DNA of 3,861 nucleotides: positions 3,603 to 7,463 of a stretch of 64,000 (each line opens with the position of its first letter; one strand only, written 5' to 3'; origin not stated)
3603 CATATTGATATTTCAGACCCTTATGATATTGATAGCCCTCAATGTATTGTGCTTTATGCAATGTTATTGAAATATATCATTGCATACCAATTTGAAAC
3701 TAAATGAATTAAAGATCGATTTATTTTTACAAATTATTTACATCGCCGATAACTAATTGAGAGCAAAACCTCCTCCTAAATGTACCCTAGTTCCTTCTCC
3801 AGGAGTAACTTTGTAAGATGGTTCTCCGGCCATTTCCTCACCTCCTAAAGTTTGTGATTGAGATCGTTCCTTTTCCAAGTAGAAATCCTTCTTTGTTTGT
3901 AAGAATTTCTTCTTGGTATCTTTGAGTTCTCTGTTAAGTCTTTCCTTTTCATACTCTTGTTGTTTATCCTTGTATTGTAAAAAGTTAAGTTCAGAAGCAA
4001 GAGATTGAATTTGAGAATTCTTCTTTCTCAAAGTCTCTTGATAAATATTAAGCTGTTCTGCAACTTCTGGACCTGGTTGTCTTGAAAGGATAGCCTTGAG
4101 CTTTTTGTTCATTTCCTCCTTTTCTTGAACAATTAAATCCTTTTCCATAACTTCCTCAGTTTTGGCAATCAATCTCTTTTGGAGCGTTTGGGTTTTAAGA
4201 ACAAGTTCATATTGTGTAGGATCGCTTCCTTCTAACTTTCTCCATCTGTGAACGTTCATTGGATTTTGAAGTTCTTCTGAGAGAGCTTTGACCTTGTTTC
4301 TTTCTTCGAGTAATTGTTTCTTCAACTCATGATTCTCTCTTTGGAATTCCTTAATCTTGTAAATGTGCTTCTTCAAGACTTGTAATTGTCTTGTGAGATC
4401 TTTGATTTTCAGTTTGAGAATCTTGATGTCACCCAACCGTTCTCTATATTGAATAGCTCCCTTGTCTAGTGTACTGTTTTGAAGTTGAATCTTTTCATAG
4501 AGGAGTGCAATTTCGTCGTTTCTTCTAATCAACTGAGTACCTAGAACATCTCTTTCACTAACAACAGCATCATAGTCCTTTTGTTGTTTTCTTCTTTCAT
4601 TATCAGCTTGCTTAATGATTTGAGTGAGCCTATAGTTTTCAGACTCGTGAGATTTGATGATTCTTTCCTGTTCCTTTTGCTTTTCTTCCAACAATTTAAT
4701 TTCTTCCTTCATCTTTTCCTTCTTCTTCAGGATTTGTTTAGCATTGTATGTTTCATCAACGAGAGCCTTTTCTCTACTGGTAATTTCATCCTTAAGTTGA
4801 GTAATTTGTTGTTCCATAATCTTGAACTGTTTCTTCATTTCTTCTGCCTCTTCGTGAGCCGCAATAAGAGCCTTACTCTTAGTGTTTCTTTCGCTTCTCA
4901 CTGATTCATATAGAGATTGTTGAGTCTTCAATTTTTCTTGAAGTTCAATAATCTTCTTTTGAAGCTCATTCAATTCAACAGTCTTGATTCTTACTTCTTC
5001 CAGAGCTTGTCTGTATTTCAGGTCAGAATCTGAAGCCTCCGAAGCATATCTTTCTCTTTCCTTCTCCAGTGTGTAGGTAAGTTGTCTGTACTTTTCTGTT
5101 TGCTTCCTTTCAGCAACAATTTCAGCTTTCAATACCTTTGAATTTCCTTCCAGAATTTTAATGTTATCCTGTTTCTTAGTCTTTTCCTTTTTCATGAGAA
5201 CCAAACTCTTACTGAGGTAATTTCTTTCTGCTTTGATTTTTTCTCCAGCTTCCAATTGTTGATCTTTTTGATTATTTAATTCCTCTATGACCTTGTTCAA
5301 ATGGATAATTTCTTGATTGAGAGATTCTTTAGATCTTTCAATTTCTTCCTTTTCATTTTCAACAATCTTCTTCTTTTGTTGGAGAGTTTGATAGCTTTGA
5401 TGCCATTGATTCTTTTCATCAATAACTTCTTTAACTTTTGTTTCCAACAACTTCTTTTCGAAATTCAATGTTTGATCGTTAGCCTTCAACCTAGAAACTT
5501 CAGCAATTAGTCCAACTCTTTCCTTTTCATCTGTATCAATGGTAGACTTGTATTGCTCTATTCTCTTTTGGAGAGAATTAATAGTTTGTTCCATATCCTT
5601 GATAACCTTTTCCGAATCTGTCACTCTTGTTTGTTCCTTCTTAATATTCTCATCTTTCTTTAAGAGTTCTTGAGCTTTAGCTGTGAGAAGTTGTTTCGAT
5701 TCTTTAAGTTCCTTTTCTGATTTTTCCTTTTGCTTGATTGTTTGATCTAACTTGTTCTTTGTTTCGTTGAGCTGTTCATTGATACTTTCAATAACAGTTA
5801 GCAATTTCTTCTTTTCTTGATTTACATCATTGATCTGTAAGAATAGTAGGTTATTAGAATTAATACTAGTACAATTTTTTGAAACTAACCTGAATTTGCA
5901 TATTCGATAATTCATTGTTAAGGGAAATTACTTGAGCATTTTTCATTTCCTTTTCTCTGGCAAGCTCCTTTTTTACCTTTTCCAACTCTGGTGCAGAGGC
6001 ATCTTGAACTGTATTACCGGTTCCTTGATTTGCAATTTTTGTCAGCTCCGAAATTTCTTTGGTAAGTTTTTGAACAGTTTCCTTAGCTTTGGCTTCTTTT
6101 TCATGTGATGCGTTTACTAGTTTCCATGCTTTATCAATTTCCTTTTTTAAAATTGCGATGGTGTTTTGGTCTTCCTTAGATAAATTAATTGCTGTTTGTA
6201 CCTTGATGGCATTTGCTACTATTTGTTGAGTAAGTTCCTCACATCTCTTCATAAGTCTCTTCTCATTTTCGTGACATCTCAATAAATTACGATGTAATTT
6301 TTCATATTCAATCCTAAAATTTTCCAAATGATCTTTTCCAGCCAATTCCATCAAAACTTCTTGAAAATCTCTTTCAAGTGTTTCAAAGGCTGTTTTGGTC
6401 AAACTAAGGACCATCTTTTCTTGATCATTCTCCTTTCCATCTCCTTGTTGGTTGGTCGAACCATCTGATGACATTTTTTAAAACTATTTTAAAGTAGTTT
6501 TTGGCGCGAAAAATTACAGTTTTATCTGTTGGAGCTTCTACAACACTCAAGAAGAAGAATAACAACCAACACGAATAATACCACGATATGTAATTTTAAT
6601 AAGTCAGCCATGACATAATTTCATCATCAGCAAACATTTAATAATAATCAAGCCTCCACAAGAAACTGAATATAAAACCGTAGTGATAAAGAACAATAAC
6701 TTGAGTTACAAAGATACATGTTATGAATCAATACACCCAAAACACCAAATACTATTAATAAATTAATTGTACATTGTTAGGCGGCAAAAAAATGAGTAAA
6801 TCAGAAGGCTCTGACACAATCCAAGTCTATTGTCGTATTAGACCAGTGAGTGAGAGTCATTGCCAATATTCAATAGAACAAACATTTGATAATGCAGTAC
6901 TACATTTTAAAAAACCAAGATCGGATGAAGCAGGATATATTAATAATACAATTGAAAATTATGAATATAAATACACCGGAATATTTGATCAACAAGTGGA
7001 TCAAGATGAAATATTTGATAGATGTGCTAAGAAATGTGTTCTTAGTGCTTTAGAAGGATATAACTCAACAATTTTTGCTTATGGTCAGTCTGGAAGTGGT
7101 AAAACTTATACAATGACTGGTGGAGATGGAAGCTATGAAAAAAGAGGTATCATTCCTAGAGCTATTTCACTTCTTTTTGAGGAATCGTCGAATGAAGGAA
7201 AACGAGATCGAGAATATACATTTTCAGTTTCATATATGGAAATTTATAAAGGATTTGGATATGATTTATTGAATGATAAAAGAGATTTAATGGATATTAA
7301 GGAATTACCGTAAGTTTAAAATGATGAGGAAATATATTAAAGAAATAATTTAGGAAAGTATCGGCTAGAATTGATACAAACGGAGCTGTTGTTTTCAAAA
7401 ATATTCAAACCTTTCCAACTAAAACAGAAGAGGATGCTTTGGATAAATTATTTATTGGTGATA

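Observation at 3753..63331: Unusual density of cilium/flagellum genes: CFAP58, kinesin-9B, ARMC9, kinesin-9A, dynein-IC-like WD40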

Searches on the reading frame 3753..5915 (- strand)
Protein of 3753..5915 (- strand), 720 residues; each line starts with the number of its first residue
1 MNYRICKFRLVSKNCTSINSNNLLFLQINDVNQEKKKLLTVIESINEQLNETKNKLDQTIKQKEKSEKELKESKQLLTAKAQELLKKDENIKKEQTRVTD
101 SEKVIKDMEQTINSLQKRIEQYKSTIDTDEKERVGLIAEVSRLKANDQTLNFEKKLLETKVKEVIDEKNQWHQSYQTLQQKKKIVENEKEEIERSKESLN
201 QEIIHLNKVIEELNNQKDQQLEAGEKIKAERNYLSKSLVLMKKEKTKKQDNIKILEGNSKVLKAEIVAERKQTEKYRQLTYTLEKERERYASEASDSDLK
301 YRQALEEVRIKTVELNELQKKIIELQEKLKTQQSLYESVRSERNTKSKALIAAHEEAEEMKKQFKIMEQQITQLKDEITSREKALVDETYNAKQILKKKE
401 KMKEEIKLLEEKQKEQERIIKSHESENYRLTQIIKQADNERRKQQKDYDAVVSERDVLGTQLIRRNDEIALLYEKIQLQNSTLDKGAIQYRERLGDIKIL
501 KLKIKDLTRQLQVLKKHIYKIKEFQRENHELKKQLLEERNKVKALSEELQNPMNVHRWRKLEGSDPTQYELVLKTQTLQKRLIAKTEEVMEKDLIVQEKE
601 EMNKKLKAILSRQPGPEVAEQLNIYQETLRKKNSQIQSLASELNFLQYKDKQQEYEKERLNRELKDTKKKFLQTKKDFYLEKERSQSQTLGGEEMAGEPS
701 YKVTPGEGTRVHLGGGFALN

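Call 4: search_protein_families(library=pfam, proteins=[window:3753-5915:-], max_evalue=0.01)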
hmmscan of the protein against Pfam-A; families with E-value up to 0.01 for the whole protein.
window:3753-5915:- (720 aa): 1 family
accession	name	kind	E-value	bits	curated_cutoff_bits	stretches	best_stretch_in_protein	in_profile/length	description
PF21771.2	CFAP58_CC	-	8.6e-59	199.5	27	1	220-514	10-304/306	CFAP58 central coiled coil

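Call 15: find_homologous_proteins(query=window:3753-5915:-, max_evalue=1e-30)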
Query window:3753-5915:- (720 aa): 291 proteins with E <= 1e-30 among 8000 candidates; the best 120 are listed.
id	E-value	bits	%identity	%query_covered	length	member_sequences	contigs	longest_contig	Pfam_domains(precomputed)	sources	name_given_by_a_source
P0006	0.0e+0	1016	76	94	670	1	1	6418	PF21771.2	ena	-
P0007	1.8e-253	861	66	97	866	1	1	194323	PF21771.2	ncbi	ncbi:hypothetical protein ABK040_005331 [Willaertia magna]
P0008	2.9e-161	556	50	90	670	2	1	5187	PF21771.2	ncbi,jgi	jgi:chromosome segregation ATPase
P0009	3.5e-158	546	49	98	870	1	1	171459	PF21771.2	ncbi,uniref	ncbi:hypothetical protein AKO1_014533 [Acrasis kona]|uniref:Cilia- and flagella-associated protein 5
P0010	3.1e-156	540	47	65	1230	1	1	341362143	PF21771.2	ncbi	ncbi:CFA58 protein, partial [Polypterus senegalus]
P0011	6.0e-143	496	45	96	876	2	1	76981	PF21771.2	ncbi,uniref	ncbi:CFA58 [Acrasis kona]|uniref:CFA58 n=1 Tax=Acrasis kona TaxID=1008807 RepID=A0AAW2ZCW8_9EUKA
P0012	1.3e-142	495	45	96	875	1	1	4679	PF21771.2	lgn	-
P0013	6.8e-142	492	47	86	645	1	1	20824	PF21771.2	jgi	jgi:chromosome segregation ATPase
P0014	9.9e-142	492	48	86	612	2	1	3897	PF21771.2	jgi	jgi:chromosome segregation ATPase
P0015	1.5e-136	475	43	97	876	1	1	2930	PF08614.17,PF21771.2,PF24161.2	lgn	-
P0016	1.7e-135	471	42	96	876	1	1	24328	PF21771.2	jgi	jgi:chromosome segregation ATPase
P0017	2.6e-133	464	43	94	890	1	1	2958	PF21771.2,PF24161.2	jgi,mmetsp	mmetsp:Transcript_148054/g.258763 ORF Transcript_148054/g.258763 Transcript_148054/m.258763 type:com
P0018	3.3e-133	464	44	94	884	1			PF21771.2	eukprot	eukprot:GGOE01002417.1.p1 GENE.GGOE01002417.1~~GGOE01002417.1.p1 ORF type:complete len:903 (+),score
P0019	1.9e-132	461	43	93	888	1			PF21771.2,PF28019.1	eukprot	eukprot:TRINITY_DN2733_c2_g1_i1.p1 TRINITY_DN2733_c2_g1~~TRINITY_DN2733_c2_g1_i1.p1 ORF type:complet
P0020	3.4e-132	460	43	96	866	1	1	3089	PF21771.2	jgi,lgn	-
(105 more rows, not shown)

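Call 16: find_encoding_contigs(protein=P0007, flank=10000, max_places=2)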
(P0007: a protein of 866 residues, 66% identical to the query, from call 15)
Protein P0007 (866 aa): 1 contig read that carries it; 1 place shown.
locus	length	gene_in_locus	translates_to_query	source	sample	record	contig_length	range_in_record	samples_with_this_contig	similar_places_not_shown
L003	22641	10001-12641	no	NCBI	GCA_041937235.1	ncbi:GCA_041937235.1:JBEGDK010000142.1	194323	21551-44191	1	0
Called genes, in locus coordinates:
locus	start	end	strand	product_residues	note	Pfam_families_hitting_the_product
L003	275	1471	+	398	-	-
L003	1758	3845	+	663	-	PF00498:FHA, PF00533:BRCT (weak)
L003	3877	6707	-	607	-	PF20720:nSTAND3 (faint), PF25390:WD40_RLD, PF00415:RCC1 (weak), PF13540:RCC1_2 (weak), PF21236:OB_PRS7, PF00004:AAA, PF07728:AAA_5 (weak), PF17862:AAA_lid_3, +2 more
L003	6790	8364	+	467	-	PF18018:DNA_pol_D_N, PF04042:DNA_pol_E_B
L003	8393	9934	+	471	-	PF12999:PRKCSH-like, PF13015:PRKCSH_1, PF07915:PRKCSH (weak)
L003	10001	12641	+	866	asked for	PF21771:CFAP58_CC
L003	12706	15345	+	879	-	PF00225:Kinesin, PF16796:Microtub_bd, PF23735:KIF9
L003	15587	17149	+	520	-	PF13415:Beta-prop_FBX42, PF24681:Kelch_KLHDC2_KLHL20_DRC7, PF24981:Beta-prop_ATRN-LZTR1, PF24996:NANM, PF25210:Kelch_FKB95, PF01344:Kelch_1, PF13415:Beta-prop_FBX42, PF24981:Beta-prop_ATRN-LZTR1, +9 more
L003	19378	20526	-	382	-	PF01764:Lipase_3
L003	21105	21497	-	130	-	PF00076:RRM_1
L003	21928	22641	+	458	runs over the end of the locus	PF06745:ATPase (faint), PF00154:RecA_N (faint), PF03796:DnaB_C (weak), PF08423:Rad51, PF13481:AAA_25, PF08423:Rad51 (weak)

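Call 17: find_encoding_contigs(protein=P0006, flank=10000, max_places=2)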
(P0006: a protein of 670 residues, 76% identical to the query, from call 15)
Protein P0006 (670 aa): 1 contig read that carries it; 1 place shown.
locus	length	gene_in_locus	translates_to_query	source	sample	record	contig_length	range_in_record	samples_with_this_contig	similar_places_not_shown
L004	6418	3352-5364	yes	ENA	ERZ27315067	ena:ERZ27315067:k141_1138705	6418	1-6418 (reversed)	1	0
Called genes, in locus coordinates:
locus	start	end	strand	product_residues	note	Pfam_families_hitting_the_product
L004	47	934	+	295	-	PF03576:Peptidase_S58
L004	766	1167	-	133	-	-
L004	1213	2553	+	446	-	-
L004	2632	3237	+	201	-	-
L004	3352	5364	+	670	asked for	PF21771:CFAP58_CC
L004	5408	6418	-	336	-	?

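Call 18: find_encoding_contigs(protein=P0009, flank=10000, max_places=2)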
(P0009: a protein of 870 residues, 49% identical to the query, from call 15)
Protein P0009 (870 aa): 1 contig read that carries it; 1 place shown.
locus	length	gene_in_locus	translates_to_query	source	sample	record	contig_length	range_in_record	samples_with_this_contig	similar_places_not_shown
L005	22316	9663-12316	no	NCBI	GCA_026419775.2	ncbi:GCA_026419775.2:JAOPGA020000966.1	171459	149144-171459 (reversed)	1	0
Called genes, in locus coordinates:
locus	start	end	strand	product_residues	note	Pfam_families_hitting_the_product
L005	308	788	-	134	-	-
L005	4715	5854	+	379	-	PF12678:zf-rbx1, PF00097:zf-C3HC4 (weak), PF13639:zf-RING_2, PF13923:zf-C3HC4_2, PF17123:zf-RING_11 (weak)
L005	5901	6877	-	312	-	PF01661:Macro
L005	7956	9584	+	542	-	PF00128:Alpha-amylase (weak)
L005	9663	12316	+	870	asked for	PF21771:CFAP58_CC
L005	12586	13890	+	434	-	PF02182:SAD_SRA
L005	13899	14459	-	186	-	-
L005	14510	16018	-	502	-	PF13424:TPR_12 (faint), PF00515:TPR_1 (faint), PF07719:TPR_2 (faint), PF13181:TPR_8 (faint), PF13428:TPR_14 (faint), PF13431:TPR_17 (faint), PF13414:TPR_11 (faint)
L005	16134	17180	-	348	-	-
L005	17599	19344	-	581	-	PF00648:Peptidase_C2, PF01067:Calpain_III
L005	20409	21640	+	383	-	-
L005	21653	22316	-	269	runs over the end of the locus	PF06047:Nkap_C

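Call 63: find_encoding_contigs(protein=P0011, flank=10000, max_places=2)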
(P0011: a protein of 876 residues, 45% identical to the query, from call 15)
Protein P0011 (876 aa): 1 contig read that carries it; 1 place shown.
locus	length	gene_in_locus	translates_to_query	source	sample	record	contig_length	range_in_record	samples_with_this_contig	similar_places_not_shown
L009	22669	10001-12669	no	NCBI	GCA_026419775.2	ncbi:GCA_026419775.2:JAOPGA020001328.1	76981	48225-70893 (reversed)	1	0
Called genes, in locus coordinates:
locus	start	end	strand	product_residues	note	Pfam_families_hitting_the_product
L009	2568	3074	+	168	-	-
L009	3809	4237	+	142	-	PF01217:Clat_adaptor_s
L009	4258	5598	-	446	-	-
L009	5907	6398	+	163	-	PF05870:PA_decarbox, PF22036:MoaF_like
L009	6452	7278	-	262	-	PF01613:Flavin_Reduct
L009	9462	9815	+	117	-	-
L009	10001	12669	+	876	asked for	PF21771:CFAP58_CC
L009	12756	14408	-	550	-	PF21007:FBF1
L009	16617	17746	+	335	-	PF04178:Got1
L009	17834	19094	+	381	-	-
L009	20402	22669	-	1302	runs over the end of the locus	PF16213:DCB, PF09324:Sec7-like_HDS (faint), PF16206:Mon2_C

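Call 71: search_solved_structures(query=window:3753-5915:-, max_evalue=1e-10)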
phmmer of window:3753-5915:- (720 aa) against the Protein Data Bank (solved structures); distinct sequences matched with E-value up to 1e-10: 7.
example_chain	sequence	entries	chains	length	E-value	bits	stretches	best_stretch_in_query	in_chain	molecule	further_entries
8glv_LP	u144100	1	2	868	1.3e-132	446.8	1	34-700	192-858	Cilia- and flagella-associated protein 58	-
9fqr_It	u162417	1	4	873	2e-112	380.1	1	38-688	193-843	Cilia and flagella associated protein 58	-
8j07_j1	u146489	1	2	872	1.3e-109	370.8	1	32-685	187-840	Cilia- and flagella-associated protein 58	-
9e5c_1a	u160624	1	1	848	9.6e-68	232.5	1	54-675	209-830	Cilia- and flagella-associated protein 58 central coiled coil domain-containing protein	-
9y6s_9Y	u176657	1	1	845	2.5e-57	198.1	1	35-675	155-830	Cilia- and flagella-associated protein 58 central coiled coil domain-containing protein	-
9e5c_1b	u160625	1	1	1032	1.8e-33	119.4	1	47-667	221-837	Cilia- and flagella-associated protein 58 central coiled coil domain-containing protein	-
9y6s_9Z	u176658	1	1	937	8.8e-30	107.1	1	256-673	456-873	Cilia- and flagella-associated protein 58 central coiled coil domain-containing protein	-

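Call 88: find_encoding_contigs(protein=P0008, flank=10000, max_places=3)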
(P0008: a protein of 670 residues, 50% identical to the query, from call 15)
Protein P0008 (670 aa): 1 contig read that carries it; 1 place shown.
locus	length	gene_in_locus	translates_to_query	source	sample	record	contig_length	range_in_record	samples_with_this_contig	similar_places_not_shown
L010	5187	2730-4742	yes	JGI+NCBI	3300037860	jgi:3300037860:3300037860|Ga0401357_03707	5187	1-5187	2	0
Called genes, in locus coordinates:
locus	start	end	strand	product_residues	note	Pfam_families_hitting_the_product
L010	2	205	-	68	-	?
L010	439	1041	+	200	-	PF04108:ATG17_like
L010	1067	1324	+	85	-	-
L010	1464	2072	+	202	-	PF04108:ATG17_like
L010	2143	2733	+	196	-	-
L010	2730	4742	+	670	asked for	PF21771:CFAP58_CC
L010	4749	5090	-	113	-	-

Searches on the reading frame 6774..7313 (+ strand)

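Call 4: search_protein_families(library=pfam, proteins=[window:6774-7313:+], max_evalue=0.01)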
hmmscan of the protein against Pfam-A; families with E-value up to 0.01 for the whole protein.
window:6774-7313:+ (179 aa): 2 families
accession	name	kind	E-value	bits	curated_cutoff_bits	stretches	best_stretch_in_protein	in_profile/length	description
PF00225.29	Kinesin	-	2.2e-37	129.2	29.3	1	21-170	1-148/327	Kinesin motor domain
PF16796.11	Microtub_bd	-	4.3e-26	92.1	27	1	15-166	21-155/155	Microtubule binding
